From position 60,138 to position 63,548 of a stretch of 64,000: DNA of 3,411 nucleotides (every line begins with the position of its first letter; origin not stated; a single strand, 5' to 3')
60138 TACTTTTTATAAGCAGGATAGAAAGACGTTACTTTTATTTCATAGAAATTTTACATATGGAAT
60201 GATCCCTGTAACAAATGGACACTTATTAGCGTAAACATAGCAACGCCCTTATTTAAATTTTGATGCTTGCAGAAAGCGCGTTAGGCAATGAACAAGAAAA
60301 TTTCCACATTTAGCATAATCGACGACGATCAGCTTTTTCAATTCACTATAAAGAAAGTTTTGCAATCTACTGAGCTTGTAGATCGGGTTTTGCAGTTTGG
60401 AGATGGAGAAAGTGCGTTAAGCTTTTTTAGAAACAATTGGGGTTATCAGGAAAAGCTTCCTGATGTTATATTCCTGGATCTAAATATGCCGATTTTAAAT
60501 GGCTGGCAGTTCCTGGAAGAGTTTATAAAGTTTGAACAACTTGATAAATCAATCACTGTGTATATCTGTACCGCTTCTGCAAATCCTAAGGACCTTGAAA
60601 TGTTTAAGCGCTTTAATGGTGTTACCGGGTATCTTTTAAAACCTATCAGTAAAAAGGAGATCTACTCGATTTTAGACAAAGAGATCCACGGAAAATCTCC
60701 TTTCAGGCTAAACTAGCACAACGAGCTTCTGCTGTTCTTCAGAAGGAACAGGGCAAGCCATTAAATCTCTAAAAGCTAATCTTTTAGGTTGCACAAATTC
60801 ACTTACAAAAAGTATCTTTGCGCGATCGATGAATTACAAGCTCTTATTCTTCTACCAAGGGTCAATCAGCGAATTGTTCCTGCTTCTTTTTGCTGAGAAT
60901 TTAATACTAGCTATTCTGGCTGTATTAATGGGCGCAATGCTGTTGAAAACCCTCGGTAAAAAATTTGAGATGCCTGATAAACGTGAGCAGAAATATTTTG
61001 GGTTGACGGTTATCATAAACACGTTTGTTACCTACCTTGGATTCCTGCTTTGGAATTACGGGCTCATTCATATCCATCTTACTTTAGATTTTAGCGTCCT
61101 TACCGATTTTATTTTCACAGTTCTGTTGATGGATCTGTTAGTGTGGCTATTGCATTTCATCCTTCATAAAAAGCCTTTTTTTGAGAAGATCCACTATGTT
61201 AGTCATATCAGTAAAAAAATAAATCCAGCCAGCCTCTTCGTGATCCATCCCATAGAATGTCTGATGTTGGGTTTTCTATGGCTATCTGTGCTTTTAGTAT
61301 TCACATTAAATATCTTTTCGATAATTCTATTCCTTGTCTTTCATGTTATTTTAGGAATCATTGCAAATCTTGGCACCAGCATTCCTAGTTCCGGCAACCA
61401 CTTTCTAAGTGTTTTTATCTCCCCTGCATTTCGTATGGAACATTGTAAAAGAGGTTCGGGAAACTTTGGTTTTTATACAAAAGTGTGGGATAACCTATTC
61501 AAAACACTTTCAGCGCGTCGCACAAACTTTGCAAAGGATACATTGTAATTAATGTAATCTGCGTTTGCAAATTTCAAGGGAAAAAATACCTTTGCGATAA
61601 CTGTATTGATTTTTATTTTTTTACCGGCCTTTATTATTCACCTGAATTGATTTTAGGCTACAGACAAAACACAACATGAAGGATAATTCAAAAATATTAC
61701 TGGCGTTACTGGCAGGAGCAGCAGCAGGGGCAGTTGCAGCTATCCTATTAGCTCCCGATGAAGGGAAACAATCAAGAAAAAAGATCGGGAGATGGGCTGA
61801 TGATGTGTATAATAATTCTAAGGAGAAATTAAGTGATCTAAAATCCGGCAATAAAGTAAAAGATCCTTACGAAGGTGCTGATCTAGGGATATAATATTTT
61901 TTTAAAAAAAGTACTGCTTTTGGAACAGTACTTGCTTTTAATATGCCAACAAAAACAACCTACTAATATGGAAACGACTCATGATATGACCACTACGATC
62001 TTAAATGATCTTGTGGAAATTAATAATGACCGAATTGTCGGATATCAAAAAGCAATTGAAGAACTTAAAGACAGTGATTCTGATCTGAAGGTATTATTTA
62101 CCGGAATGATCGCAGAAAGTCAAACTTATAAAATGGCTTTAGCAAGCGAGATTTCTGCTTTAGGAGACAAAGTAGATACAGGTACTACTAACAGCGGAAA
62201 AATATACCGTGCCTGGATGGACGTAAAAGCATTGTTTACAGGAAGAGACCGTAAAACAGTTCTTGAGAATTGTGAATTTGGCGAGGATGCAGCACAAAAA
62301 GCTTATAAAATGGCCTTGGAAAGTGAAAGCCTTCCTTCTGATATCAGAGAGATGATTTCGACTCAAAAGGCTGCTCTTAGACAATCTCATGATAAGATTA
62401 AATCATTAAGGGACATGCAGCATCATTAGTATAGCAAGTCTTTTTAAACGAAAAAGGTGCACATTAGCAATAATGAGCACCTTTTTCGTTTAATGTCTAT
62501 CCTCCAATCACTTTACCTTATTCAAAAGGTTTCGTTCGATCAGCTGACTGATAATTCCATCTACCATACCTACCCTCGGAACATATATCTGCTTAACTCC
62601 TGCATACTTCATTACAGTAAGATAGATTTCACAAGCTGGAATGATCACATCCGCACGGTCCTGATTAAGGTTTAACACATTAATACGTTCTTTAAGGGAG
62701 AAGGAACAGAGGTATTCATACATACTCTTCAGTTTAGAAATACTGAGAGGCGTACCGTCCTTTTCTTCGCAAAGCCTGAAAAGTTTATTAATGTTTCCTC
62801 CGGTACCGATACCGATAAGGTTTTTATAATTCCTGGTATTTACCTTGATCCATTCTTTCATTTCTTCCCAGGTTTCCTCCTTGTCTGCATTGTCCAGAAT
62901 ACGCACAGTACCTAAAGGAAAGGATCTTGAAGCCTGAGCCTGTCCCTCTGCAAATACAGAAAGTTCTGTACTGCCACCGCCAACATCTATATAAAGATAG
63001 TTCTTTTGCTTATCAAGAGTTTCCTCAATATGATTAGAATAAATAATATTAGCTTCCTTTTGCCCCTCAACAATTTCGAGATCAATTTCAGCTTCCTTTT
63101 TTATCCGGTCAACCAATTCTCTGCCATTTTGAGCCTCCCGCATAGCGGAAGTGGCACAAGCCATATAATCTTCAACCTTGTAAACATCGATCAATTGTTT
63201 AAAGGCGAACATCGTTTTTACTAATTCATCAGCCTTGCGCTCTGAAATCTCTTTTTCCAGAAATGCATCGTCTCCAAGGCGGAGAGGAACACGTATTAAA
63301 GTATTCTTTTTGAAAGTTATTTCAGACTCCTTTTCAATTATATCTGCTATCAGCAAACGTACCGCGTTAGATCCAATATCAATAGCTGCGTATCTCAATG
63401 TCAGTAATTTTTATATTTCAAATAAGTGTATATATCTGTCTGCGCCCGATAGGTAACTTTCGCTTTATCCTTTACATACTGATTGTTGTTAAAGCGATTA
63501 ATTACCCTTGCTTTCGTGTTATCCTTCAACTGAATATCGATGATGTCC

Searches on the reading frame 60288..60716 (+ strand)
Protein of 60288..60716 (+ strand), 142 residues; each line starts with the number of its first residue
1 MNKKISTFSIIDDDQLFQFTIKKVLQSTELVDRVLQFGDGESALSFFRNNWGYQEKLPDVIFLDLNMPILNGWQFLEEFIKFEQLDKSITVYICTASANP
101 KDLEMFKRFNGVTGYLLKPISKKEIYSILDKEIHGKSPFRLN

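Call 17: search_protein_families(library=pfam, proteins=[window:60288-60716:+], max_evalue=0.001)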
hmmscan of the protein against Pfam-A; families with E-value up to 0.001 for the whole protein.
window:60288-60716:+ (142 aa): 1 family
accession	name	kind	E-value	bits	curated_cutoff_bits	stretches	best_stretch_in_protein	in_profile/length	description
PF00072.30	Response_reg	-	5.7e-17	62.3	30.2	1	10-129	3-110/111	Response regulator receiver domain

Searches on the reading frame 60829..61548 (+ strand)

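Call 62: search_protein_families(library=pfam, proteins=[window:60829-61548:+], max_evalue=0.0001)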
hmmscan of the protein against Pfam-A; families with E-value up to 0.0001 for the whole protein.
window:60829-61548:+ (239 aa): 1 family
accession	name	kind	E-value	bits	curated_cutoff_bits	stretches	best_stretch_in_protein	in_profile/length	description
PF04116.19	FA_hydroxylase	-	2.7e-17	63.9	31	1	94-226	1-132/132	Fatty acid hydroxylase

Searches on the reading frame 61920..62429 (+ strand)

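Call 62: search_protein_families(library=pfam, proteins=[window:61920-62429:+], max_evalue=0.0001)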
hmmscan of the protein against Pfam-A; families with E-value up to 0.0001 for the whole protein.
window:61920-62429:+ (169 aa): 1 family
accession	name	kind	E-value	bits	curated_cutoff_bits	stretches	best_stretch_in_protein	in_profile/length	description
PF09537.16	DUF2383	-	3e-25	89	30.8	1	24-134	2-110/111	Domain of unknown function (DUF2383)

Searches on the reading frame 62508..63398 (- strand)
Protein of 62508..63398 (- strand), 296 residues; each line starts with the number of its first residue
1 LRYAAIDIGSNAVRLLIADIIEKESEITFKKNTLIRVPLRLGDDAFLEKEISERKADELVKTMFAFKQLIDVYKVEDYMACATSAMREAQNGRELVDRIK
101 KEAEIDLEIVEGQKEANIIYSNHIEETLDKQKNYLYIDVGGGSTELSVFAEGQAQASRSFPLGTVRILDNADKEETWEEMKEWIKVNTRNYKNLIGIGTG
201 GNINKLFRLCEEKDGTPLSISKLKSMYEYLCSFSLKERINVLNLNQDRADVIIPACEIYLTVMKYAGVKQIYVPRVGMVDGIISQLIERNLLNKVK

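Call 62: search_protein_families(library=pfam, proteins=[window:62508-63398:-], max_evalue=0.0001)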
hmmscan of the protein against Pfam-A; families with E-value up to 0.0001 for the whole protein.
window:62508-63398:- (296 aa): 1 family
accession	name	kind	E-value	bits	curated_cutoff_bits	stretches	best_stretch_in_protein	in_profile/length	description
PF02541.22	Ppx-GppA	-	3.6e-36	125.5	27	1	37-287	18-282/285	Ppx/GppA phosphatase family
